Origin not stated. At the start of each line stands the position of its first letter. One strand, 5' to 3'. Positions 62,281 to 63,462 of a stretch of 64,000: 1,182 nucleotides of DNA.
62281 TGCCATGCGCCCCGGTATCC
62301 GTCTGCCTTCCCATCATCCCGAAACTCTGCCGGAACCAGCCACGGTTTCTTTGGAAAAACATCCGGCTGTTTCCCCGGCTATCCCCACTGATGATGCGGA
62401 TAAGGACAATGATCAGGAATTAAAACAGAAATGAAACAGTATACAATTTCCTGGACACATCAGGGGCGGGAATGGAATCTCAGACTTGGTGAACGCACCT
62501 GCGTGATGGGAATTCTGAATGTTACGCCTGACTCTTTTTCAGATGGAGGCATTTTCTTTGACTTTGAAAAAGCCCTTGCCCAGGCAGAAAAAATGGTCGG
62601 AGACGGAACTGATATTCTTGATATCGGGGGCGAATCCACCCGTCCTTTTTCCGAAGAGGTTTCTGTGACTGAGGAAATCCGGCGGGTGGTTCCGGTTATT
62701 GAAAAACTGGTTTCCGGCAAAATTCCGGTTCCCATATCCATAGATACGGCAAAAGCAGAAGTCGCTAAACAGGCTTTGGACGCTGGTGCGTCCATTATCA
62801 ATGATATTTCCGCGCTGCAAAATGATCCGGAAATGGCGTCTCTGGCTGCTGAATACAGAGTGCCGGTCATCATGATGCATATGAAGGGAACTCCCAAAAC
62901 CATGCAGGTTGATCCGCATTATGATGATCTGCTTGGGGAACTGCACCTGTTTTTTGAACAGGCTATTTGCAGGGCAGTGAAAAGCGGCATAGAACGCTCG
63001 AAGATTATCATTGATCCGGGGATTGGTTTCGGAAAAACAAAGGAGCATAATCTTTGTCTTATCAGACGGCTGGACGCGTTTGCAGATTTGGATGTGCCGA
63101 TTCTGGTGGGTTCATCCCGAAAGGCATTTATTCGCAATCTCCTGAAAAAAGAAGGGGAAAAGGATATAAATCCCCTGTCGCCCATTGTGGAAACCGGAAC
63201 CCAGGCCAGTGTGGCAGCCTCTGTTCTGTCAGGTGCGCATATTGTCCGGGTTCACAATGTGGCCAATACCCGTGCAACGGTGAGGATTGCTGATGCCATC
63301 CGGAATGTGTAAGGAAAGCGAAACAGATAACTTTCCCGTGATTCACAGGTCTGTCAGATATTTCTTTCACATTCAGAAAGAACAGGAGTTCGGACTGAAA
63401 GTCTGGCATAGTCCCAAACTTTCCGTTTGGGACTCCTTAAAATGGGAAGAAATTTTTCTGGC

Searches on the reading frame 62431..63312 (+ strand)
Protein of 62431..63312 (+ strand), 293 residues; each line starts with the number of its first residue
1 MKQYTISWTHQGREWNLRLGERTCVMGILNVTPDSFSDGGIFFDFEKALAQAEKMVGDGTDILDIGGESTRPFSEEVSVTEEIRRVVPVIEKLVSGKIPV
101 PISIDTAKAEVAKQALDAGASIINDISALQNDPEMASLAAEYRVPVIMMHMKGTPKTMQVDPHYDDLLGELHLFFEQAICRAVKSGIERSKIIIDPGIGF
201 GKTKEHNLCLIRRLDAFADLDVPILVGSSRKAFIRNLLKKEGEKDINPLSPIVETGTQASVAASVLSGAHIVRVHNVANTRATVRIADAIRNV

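Call 78: find_encoding_contigs(protein=window:62431-63312:+, flank=10000, max_places=6)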
Protein window:62431-63312:+ (293 aa): 1 contig read that carries it; 1 place shown.
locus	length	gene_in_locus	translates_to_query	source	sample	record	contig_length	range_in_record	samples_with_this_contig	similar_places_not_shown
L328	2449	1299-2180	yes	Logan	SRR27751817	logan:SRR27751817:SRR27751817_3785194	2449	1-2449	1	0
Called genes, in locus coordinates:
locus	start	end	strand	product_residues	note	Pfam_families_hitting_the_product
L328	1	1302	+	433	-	?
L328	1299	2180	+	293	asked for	PF00809:Pterin_bind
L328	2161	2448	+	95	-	?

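Call 88: find_homologous_proteins(query=window:62431-63312:+, max_evalue=1e-80)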
Query window:62431-63312:+ (293 aa): 3474 proteins with E <= 1e-80 among 8000 candidates; the best 120 are listed.
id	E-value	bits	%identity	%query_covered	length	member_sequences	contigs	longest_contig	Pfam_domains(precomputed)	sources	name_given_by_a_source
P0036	1.6e-188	643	100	100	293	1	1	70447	PF00809.29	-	-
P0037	1.8e-171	587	90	100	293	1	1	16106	PF00809.29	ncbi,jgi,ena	-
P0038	1.7e-160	551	88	100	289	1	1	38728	PF00809.29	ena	-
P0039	5.2e-159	546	86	100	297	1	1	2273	PF00809.29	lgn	-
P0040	1.6e-138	479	74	100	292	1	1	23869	PF00809.29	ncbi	-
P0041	1.1e-137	476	73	100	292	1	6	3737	PF00809.29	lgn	-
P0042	2.7e-136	472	73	100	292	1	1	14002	PF00809.29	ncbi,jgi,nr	ncbi:MAG: dihydropteroate synthase [Desulfococcaceae bacterium]|jgi:dihydropteroate synthase|nr:dihy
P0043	1.0e-125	437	70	100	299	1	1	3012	PF00809.29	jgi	-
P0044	2.7e-125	435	71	100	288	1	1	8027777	PF00809.29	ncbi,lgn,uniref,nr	ncbi:dihydropteroate synthase [Desulfonema magnum]|uniref:Dihydropteroate synthase n=1 Tax=Desulfone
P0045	1.0e-123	430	72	100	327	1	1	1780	PF00809.29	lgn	-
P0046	5.4e-123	428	69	100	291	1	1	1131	PF00809.29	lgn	-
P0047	1.8e-122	426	68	100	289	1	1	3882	PF00809.29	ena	-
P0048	5.4e-122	425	68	100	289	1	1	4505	PF00809.29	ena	-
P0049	5.4e-122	425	68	100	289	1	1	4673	PF00809.29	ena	-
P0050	1.5e-121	423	68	100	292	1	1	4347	PF00809.29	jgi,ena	-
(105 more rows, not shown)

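Call 89: find_encoding_contigs(protein=P0037, flank=10000, max_places=3)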
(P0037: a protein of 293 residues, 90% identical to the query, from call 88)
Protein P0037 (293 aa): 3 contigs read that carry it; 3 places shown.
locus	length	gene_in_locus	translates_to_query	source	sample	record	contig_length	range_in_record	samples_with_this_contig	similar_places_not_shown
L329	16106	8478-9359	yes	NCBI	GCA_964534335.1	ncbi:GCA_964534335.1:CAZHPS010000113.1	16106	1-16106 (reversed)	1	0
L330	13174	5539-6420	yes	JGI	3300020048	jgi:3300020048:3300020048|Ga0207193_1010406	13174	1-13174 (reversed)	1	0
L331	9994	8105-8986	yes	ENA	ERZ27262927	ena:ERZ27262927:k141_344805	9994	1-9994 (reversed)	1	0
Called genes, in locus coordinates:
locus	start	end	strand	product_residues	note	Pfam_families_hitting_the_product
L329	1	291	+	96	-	?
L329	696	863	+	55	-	PF15919:HicB_lk_antitox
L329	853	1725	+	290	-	PF01790:LGT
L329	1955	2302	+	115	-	PF18765:Polbeta, PF01909:NTP_transf_2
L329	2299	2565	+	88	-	-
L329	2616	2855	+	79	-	-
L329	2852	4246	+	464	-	PF01406:tRNA-synt_1e, PF09334:tRNA-synt_1g (faint), PF23493:CysS_C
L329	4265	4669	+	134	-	PF12092:DUF3568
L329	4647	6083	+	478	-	PF01171:ATP_bind_3, PF09179:TilS (faint), PF11734:TilS_C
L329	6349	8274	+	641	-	PF06480:FtsH_ext, PF00004:AAA, PF17862:AAA_lid_3, PF01434:Peptidase_M41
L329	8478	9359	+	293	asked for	PF00809:Pterin_bind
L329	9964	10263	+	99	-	-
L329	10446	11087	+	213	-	-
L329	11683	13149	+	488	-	PF00078:RVT_1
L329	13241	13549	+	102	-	-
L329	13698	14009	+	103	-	PF14076:DUF4258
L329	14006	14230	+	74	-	-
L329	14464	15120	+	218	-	-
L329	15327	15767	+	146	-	PF13274:SocA_Panacea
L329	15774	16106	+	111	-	?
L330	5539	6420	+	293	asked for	PF00809:Pterin_bind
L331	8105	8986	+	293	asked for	PF00809:Pterin_bind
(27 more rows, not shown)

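Call 90: find_encoding_contigs(protein=P0038, flank=10000, max_places=3)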
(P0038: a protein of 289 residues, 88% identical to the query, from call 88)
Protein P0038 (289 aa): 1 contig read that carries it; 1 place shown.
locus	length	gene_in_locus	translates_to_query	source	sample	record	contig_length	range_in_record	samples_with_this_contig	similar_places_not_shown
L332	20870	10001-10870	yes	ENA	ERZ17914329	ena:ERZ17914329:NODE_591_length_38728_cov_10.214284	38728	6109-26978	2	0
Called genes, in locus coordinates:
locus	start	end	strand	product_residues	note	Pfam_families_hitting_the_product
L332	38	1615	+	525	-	PF00931:NB-ARC (weak), PF13374:TPR_10 (faint), PF00515:TPR_1 (faint), PF13181:TPR_8 (faint), PF13424:TPR_12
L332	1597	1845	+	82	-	-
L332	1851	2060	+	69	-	PF15919:HicB_lk_antitox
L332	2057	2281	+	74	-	PF07927:HicA_toxin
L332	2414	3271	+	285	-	PF01790:LGT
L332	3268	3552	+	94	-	PF05168:HEPN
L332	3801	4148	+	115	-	PF01909:NTP_transf_2, PF18765:Polbeta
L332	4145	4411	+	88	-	PF02604:PhdYeFM_antitox (weak)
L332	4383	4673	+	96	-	PF06769:YoeB_toxin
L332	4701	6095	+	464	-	PF01406:tRNA-synt_1e, PF00133:tRNA-synt_1 (faint), PF09334:tRNA-synt_1g (faint), PF23493:CysS_C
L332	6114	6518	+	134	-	PF12092:DUF3568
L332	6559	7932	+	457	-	PF01171:ATP_bind_3, PF09179:TilS (weak), PF11734:TilS_C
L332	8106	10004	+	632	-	PF06480:FtsH_ext, PF00004:AAA, PF17862:AAA_lid_3, PF01434:Peptidase_M41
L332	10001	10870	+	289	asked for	PF00809:Pterin_bind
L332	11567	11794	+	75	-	-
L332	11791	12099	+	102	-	PF10130:PIN_2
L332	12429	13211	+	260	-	PF13414:TPR_11 (weak), PF00515:TPR_1 (weak), PF13432:TPR_16 (weak), PF14559:TPR_19, PF00515:TPR_1, PF13432:TPR_16, PF14559:TPR_19, PF14559:TPR_19, +16 more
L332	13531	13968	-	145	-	PF20791:Acyl-ACP_TE_C (weak), PF13279:4HBT_2, PF03061:4HBT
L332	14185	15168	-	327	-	-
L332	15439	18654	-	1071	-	PF02743:dCache_1, PF00989:PAS, PF08448:PAS_4, PF13188:PAS_8 (weak), PF13426:PAS_9, PF00512:HisKA (weak), PF02518:HATPase_c, PF00072:Response_reg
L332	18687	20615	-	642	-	PF21185:RecD_N, PF00580:UvrD-helicase (weak), PF13086:AAA_11 (weak), PF13245:AAA_19, PF13604:AAA_30, PF05127:NAT10_TcmA_helicase, PF18335:SH3_13, PF13538:UvrD_C_2, +3 more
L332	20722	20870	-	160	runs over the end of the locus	PF11322:DUF3124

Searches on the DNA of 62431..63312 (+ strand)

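Call 91: search_with_rna_model(model_id=R2, sources=[L329, L330, L331, L332], filters=off, max_evalue=1)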
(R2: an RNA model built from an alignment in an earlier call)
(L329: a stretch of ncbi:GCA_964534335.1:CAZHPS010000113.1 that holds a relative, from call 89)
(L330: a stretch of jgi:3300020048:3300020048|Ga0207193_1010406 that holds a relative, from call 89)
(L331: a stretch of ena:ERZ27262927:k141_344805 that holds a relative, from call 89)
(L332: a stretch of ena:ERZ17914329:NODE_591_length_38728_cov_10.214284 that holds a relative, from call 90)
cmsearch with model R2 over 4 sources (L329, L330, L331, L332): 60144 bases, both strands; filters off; matches with E-value up to 1: 11.
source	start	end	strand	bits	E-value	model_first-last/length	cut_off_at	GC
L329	9885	9940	+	60.3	5.8e-14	1-69/69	no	0.59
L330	6946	7001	+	60.3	5.8e-14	1-69/69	no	0.59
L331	9512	9567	+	60.3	5.8e-14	1-69/69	no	0.59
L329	14295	14354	+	43.9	1.9e-09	1-69/69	no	0.53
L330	11356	11415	+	43.9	1.9e-09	1-69/69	no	0.53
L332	12225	12284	+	29.6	1.8e-05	1-69/69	no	0.48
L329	11254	11362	+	26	0.00018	1-69/69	no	0.56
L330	8315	8423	+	26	0.00018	1-69/69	no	0.56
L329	9885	9940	-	12.5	0.92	1-69/69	no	0.59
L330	6946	7001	-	12.5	0.92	1-69/69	no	0.59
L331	9512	9567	-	12.5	0.92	1-69/69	no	0.59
